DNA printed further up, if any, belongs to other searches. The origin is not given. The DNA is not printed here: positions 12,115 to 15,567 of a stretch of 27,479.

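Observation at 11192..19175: Candidate TolC-independent heteromeric metal-efflux RND system: pseudo-RND, mini-adaptor, active RND and lipoprotein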

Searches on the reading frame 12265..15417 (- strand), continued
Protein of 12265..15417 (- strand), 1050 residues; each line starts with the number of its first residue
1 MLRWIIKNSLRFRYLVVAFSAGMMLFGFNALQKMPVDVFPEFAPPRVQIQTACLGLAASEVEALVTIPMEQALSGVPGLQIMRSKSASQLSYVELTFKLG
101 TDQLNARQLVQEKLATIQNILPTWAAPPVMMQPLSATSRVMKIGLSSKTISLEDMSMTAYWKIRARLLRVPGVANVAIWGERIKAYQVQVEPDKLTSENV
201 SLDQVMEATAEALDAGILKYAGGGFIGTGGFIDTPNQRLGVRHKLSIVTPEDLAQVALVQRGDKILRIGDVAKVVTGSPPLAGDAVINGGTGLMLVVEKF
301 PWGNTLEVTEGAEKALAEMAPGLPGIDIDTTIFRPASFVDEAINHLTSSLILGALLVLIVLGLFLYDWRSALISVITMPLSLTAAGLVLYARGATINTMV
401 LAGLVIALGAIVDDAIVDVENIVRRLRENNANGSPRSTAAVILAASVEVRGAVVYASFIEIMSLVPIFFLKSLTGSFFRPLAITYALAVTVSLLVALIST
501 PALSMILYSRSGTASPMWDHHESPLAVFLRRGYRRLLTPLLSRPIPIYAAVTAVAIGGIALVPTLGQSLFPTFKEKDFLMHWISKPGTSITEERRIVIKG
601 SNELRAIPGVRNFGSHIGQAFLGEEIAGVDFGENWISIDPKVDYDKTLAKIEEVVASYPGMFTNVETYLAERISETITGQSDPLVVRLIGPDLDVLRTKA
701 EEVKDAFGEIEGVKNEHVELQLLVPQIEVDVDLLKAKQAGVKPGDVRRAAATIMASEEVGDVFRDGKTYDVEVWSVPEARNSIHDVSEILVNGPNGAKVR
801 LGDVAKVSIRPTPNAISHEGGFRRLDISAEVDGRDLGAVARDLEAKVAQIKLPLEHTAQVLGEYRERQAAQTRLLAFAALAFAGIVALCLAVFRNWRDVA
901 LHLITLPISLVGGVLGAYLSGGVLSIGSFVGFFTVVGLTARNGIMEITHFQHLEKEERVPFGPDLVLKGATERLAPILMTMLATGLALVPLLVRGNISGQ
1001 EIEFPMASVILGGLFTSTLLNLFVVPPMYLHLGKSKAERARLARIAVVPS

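Call 44: get_annotated_region(hit=H10, flank=9000)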
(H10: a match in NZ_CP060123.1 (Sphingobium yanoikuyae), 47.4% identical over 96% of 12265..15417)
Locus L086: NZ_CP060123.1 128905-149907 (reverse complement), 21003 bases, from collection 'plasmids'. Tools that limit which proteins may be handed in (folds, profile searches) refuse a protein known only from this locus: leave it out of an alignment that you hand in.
description: Sphingobium yanoikuyae strain A3 plasmid unnamed1, complete sequence
organism: Sphingobium yanoikuyae (NCBI taxid 13690)
taxonomy: Bacteria; Pseudomonadota; Alphaproteobacteria; Sphingomonadales; Sphingomonadaceae; Sphingobium; Sphingobium yanoikuyae
host: -; source: Cell culture,soil; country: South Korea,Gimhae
typing (MOB-suite, as given by PLSDB): non-mobilizable
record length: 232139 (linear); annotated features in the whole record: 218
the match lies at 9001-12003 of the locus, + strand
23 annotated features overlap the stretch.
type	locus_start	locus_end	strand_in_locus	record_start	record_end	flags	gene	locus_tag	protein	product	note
CDS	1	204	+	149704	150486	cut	-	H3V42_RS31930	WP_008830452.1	sulfite exporter TauE/SafE family protein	GO:0006810 - transport [Evidence IEA]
CDS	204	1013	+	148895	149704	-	-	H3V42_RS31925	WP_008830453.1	TlpA disulfide reductase family protein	-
CDS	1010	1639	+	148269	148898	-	-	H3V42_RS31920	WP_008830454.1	DsbA family protein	-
CDS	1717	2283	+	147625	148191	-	-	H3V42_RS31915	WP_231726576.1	DsbA family protein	-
CDS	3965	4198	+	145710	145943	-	-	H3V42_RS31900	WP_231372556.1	arylsulfatase regulator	-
CDS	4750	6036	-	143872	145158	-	-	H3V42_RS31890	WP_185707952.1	arsenic transporter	GO:0046685 - response to arsenic-containing substance [Evidence IEA]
CDS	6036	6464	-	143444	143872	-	arsC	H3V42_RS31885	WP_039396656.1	arsenate reductase (glutaredoxin)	GO:0046685 - response to arsenic-containing substance [Evidence IEA]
CDS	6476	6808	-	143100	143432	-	-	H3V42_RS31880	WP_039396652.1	metalloregulator ArsR/SmtB family transcription factor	GO:0006355 - regulation of DNA-templated transcription [Evidence IEA]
CDS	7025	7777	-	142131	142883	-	-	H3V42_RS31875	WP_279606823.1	hypothetical protein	-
CDS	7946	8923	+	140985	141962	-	-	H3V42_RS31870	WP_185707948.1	efflux RND transporter periplasmic adaptor subunit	-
CDS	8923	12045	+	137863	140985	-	-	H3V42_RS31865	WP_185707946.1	efflux RND transporter permease subunit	GO:0055085 - transmembrane transport [Evidence IEA]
CDS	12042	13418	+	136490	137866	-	-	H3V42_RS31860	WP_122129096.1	TolC family protein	GO:0055085 - transmembrane transport [Evidence IEA]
CDS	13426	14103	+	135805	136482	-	-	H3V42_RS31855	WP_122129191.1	response regulator transcription factor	GO:0000160 - phosphorelay signal transduction system [Evidence IEA]; GO:0006355 - regulation of DNA-templated ...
CDS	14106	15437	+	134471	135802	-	-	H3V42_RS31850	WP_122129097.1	HAMP domain-containing sensor histidine kinase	GO:0007165 - signal transduction [Evidence IEA]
CDS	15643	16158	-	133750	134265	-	-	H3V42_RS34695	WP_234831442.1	hypothetical protein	-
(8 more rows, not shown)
